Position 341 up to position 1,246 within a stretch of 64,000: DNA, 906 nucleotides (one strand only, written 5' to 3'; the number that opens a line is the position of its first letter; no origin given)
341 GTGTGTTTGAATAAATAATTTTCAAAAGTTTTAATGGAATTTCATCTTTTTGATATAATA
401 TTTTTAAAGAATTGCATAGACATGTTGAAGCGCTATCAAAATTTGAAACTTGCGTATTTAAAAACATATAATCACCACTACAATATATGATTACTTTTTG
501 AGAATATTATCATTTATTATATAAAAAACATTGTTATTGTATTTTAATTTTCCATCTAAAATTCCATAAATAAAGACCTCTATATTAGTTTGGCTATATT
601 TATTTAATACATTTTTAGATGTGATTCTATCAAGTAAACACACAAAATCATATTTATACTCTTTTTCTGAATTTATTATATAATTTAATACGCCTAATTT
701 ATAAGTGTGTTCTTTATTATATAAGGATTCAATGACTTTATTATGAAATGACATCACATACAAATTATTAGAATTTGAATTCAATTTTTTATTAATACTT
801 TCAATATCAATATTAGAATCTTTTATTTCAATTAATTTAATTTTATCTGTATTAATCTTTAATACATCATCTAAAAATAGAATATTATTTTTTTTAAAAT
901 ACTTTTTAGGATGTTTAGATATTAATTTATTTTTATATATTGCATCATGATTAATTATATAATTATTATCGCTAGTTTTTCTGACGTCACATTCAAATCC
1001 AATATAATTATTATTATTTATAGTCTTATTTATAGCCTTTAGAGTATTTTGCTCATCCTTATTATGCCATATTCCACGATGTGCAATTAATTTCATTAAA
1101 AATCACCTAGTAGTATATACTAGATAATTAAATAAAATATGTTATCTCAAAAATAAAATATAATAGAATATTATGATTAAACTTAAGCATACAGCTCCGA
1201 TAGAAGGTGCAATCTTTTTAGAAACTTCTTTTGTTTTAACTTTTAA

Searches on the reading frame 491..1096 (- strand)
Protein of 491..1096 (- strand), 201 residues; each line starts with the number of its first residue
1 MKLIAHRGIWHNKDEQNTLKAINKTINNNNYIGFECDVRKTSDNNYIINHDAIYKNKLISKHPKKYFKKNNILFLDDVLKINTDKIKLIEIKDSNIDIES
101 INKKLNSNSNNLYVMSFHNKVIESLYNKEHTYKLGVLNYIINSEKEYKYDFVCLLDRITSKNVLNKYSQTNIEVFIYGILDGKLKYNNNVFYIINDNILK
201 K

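Call 25: find_encoding_contigs(protein=window:491-1096:-, flank=10000, max_places=2)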
Protein window:491-1096:- (201 aa): 6 contigs read that carry it; 2 places shown.
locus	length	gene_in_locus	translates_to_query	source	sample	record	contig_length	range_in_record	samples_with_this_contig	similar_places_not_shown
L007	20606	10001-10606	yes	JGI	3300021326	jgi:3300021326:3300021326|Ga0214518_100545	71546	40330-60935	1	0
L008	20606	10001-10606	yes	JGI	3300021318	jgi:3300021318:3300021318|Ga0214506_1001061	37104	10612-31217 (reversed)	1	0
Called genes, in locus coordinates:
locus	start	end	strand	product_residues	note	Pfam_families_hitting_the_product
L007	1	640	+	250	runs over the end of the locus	PF10531:SLBB, PF22461:SLBB_2 (weak), PF00633:HHH (weak), PF12836:HHH_3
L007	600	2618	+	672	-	PF13567:DUF4131 (weak), PF03772:Competence, PF00753:Lactamase_B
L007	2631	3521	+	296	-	PF17761:DUF1016_N, PF06250:YhcG_C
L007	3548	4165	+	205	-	PF03575:Peptidase_S51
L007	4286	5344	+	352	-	PF02661:Fic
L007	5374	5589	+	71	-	-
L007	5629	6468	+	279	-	-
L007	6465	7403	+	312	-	PF06144:DNA_pol3_delta, PF21694:DNA_pol3_delta_C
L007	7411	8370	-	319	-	PF11858:DUF3378, PF01351:RNase_HII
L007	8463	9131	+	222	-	PF02674:Colicin_V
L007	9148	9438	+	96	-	PF00085:Thioredoxin, PF13098:Thioredoxin_2 (weak)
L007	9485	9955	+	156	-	-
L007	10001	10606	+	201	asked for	PF03009:GDPD (faint)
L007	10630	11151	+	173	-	-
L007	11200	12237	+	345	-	-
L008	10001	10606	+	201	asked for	PF03009:GDPD (faint)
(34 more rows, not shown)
